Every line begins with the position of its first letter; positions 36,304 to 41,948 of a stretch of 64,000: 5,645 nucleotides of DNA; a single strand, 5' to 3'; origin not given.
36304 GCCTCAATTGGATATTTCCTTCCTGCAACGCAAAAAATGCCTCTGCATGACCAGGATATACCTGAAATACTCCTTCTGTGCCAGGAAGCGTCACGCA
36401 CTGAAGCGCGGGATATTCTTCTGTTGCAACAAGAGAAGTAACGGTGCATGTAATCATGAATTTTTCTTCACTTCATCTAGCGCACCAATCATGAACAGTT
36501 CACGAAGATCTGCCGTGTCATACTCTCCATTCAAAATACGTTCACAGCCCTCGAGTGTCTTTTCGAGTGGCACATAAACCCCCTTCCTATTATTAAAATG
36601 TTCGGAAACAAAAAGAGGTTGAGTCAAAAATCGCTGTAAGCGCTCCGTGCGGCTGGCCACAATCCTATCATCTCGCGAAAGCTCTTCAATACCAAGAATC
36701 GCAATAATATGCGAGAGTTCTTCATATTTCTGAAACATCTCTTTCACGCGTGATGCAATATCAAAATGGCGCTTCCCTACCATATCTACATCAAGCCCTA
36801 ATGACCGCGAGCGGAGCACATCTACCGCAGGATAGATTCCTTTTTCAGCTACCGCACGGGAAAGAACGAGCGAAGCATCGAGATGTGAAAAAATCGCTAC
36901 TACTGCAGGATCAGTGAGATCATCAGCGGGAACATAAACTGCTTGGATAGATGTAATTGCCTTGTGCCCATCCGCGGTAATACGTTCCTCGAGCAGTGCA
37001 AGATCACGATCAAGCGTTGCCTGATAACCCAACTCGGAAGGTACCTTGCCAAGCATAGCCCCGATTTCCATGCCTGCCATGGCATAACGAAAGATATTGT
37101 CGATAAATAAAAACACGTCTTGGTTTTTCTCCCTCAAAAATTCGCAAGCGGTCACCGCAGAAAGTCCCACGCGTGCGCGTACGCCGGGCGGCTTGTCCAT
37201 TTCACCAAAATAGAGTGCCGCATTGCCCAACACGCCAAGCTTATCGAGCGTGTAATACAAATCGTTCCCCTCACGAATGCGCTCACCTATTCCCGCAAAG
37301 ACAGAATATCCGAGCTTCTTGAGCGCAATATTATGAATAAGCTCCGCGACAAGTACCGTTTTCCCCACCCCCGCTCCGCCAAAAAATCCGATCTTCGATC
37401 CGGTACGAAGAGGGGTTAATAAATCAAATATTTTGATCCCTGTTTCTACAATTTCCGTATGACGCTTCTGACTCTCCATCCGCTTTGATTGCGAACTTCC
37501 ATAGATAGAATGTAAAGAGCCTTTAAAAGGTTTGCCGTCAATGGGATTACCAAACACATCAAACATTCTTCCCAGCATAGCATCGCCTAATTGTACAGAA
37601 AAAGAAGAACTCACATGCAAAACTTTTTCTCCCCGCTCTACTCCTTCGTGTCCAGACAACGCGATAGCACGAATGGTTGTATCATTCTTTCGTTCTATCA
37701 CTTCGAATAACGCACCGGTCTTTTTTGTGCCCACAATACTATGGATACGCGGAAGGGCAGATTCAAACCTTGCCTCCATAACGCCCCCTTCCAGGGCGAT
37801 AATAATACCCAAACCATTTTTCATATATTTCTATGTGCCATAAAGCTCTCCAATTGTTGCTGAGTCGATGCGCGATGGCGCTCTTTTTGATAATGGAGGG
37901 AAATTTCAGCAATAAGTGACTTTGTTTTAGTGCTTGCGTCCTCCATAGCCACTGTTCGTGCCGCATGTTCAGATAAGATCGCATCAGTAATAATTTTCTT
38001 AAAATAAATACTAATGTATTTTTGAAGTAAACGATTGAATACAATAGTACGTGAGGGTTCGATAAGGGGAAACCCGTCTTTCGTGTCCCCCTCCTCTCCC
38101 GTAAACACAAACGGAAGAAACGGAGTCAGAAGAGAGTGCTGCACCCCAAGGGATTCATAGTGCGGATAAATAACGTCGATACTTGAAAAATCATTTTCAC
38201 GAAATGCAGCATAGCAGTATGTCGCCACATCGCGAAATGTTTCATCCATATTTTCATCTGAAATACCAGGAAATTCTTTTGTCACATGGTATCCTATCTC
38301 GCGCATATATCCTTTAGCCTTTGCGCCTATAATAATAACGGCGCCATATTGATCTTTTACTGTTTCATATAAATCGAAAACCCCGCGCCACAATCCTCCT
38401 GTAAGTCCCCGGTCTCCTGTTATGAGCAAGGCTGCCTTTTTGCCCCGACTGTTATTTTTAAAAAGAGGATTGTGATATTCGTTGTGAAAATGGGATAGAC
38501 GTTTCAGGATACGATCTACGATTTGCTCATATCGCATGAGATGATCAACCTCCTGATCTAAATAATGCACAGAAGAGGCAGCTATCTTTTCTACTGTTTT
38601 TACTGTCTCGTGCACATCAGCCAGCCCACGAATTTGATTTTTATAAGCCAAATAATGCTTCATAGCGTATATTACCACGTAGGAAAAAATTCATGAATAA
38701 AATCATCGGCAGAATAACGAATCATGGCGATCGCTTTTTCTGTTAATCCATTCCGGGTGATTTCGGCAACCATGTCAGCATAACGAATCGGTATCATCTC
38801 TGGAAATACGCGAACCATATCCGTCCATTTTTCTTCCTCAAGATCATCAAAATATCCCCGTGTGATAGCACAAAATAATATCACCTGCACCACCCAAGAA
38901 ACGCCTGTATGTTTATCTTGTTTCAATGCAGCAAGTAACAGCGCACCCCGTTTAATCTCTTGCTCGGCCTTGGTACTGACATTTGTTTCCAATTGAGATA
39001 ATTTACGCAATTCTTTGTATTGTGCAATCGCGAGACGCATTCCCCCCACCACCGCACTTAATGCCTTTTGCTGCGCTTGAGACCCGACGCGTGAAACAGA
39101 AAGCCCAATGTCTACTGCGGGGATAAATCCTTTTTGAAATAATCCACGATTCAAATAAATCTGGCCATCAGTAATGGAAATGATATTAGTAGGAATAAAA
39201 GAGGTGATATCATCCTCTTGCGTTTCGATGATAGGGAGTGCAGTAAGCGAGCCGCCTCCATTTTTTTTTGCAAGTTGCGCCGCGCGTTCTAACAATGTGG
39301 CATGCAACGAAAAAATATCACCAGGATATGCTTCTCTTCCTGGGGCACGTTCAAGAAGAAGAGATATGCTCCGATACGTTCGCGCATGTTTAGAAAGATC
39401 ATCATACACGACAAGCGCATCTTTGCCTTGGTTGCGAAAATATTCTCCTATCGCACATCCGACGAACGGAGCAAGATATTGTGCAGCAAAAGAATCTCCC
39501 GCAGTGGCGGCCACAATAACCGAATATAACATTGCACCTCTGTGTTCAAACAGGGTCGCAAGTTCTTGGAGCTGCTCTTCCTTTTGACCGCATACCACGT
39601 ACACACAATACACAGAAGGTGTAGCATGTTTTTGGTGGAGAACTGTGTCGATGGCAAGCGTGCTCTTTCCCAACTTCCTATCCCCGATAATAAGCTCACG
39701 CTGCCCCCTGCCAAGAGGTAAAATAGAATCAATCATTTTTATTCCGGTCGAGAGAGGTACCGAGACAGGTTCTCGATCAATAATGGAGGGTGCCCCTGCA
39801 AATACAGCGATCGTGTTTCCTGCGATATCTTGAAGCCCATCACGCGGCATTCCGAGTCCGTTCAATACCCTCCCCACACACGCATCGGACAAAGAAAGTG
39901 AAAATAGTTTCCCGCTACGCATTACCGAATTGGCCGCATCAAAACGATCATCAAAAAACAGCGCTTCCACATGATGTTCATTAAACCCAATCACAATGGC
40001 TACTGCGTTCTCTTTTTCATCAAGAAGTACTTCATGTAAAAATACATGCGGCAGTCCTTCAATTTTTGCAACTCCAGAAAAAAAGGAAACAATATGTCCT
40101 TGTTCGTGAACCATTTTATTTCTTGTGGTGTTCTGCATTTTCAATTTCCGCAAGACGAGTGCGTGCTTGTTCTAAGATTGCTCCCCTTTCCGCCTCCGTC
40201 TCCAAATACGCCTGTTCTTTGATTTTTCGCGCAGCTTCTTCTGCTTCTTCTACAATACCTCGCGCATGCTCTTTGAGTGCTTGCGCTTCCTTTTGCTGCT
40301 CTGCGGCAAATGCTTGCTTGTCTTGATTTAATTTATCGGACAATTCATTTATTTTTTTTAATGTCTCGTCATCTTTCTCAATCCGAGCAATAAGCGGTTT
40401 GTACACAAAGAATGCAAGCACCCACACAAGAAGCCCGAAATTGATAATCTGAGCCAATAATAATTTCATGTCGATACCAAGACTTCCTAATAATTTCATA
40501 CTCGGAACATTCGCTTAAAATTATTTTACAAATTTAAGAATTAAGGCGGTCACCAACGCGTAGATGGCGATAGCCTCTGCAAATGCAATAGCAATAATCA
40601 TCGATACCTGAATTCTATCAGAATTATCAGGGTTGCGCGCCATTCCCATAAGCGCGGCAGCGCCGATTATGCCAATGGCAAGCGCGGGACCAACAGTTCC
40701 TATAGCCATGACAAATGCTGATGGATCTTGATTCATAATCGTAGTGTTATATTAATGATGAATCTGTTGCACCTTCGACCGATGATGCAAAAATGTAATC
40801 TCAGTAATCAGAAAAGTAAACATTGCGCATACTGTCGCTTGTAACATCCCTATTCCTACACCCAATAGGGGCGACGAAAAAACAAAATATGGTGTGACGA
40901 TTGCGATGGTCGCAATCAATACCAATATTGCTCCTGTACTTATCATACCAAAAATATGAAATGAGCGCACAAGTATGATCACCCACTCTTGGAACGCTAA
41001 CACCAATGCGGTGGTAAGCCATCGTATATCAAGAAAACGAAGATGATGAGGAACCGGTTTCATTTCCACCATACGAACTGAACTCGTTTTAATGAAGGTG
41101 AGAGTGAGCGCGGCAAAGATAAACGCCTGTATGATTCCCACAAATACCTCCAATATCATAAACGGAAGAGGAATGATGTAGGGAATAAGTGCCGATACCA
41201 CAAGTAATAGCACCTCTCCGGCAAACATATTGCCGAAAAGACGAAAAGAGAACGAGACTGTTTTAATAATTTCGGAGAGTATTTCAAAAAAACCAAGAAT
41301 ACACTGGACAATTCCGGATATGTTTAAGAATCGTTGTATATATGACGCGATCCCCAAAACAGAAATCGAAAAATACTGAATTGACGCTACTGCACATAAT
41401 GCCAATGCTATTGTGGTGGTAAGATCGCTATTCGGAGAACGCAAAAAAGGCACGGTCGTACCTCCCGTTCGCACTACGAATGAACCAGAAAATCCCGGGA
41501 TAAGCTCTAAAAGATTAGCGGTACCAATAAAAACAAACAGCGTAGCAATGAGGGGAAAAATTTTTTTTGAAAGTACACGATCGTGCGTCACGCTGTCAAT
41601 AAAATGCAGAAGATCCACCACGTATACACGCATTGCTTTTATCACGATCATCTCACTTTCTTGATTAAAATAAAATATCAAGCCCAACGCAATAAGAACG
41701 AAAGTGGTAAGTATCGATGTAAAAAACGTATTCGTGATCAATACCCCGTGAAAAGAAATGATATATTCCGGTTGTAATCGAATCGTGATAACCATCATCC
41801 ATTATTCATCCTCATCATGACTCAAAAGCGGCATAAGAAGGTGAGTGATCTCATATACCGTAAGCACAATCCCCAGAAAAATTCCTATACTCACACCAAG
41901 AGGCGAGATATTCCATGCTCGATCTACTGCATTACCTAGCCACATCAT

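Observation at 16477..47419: Three giant secreted proteins each carrying peptidoglycan-binding domains, plus a coiled-coil lytic transglycosylase: a cell-wall-targeting surface repertoire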

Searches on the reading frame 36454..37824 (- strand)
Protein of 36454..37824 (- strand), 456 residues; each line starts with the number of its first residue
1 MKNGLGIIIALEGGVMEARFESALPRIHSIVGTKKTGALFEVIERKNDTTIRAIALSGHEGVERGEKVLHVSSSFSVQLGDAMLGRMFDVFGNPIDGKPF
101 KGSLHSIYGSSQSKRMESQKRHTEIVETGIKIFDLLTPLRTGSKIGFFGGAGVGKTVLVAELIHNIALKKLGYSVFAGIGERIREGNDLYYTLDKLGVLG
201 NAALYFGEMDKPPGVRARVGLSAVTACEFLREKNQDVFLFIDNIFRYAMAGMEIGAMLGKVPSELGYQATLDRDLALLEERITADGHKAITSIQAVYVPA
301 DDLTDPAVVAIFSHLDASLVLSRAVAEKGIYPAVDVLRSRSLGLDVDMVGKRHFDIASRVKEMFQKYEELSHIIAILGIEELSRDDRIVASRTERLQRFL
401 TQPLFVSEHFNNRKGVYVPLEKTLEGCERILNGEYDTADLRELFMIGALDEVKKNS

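Call 13: search_protein_families(library=pfam, proteins=[window:36454-37824:-], max_evalue=0.001)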
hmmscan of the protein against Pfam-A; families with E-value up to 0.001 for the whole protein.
window:36454-37824:- (456 aa): 2 families
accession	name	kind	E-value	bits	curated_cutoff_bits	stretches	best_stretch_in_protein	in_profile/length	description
PF00006.31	ATP-synt_ab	-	2.1e-59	201.1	29.5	1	129-341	1-213/213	ATP synthase alpha/beta family, nucleotide-binding domain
PF22919.1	ATP-synt_VA_C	-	8.3e-11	42.3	24.7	1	347-426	6-87/101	C-terminal domain of V and A type ATP synthase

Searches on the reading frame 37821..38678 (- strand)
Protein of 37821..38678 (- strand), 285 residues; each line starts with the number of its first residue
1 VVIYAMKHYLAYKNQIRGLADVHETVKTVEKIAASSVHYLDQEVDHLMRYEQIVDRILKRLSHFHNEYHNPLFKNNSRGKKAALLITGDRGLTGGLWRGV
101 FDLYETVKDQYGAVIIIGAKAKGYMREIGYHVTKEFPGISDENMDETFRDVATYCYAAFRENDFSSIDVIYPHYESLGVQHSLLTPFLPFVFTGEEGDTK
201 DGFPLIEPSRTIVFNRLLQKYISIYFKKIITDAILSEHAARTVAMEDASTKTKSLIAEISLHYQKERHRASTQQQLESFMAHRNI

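Call 14: search_protein_families(library=pfam, proteins=[window:37821-38678:-], max_evalue=0.001)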
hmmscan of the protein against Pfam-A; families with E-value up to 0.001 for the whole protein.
window:37821-38678:- (285 aa): 1 family
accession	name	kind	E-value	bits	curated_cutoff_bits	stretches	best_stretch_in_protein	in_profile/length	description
PF00231.24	ATP-synt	-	2.9e-40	139.2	39.9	1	12-274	5-274/285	ATP synthase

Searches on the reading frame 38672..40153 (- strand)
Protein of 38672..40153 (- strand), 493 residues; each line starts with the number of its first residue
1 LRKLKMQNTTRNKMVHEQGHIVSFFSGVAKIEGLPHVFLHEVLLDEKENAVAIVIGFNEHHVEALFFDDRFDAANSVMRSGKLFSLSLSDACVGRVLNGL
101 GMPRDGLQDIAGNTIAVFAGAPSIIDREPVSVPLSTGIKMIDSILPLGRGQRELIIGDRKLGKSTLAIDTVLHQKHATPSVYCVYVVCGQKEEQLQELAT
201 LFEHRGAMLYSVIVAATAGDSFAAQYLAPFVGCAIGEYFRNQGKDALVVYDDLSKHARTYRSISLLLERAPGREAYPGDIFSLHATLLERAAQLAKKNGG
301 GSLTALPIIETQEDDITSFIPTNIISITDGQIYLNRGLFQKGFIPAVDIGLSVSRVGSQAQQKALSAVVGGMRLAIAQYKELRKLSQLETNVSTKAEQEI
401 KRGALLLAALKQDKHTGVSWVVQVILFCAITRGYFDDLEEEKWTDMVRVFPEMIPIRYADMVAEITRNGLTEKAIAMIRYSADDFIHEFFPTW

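Call 14: search_protein_families(library=pfam, proteins=[window:38672-40153:-], max_evalue=0.001)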
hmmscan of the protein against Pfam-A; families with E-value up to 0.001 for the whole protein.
window:38672-40153:- (493 aa): 2 families
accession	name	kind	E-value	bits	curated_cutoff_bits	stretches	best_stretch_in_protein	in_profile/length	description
PF00006.31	ATP-synt_ab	-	1.2e-77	260.7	29.5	1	137-354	1-213/213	ATP synthase alpha/beta family, nucleotide-binding domain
PF00306.32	ATP-synt_ab_C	-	2e-18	67.4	27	1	361-479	1-120/126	ATP synthase alpha/beta chain, C terminal domain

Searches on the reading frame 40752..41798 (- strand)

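Call 14: search_protein_families(library=pfam, proteins=[window:40752-41798:-], max_evalue=0.001)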
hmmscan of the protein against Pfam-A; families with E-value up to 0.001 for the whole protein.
window:40752-41798:- (348 aa): 1 family
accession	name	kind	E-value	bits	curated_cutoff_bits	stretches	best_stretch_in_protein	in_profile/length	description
PF00119.25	ATP-synt_A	-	5.6e-33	115.1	33.9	1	27-237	3-217/217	ATP synthase A chain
